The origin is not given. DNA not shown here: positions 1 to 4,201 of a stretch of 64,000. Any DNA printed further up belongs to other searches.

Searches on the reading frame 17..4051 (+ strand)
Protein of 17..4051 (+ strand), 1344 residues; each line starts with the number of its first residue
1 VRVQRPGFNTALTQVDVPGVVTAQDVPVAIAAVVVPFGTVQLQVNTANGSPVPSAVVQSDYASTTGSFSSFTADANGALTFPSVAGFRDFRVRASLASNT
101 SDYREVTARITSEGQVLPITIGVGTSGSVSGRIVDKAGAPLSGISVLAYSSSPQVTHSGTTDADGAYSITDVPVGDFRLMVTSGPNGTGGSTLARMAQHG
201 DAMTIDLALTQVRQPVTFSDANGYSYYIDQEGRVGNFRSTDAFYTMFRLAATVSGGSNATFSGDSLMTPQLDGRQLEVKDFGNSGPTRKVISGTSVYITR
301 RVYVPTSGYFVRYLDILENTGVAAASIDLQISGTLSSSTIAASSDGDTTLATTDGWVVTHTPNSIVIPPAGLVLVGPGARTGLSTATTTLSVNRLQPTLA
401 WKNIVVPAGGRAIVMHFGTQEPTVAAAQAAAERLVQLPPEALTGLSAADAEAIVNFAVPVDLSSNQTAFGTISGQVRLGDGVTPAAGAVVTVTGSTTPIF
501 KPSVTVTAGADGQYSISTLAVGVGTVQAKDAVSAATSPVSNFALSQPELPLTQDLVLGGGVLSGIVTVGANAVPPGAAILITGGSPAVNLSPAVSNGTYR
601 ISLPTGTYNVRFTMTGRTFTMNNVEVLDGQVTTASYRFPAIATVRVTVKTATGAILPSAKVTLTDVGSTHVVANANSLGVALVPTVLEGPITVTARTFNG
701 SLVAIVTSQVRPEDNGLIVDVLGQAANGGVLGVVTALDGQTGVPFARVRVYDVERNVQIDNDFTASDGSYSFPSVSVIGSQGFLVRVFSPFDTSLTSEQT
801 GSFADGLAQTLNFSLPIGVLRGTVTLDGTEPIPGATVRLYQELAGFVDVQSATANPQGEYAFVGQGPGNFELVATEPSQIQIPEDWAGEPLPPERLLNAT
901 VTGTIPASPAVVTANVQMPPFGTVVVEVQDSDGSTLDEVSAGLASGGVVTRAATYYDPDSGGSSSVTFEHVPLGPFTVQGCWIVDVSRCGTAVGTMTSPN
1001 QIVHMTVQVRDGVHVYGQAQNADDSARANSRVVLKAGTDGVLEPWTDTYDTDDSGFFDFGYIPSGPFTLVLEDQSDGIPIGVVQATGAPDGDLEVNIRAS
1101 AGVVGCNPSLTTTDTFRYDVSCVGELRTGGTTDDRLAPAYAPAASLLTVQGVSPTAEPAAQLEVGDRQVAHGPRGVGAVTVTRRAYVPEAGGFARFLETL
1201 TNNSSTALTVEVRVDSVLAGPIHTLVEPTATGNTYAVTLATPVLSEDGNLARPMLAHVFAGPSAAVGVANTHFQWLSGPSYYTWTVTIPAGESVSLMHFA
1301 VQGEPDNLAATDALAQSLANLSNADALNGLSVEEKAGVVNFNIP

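Call 38: search_protein_families(library=pfam, proteins=[window:17-4051:+], max_evalue=0.00001)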
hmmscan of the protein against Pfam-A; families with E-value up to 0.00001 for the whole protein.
window:17-4051:+ (1344 aa): 5 families
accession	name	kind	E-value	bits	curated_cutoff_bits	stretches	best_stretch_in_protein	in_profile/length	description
PF13620.12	CarboxypepD_reg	-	2.7e-41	140.2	32.3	3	128-184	1-57/82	Carboxypeptidase regulatory-like domain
PF17210.9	SdrD_B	-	4.3e-14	53.1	29.7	0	135-192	18-74/112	SdrD B-like domain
PF13715.12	CarbopepD_reg_2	-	1.6e-13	51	32.2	0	129-182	1-51/88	CarboxypepD_reg-like domain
PF20598.4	DUF6795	-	4.6e-07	30.5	27.4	0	46-86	6-48/103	Domain of unknown function (DUF6795)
PF11974.14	bMG3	-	2e-06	28.1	34.9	0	137-171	24-58/103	Bacterial alpha-2-macroglobulin MG3 domain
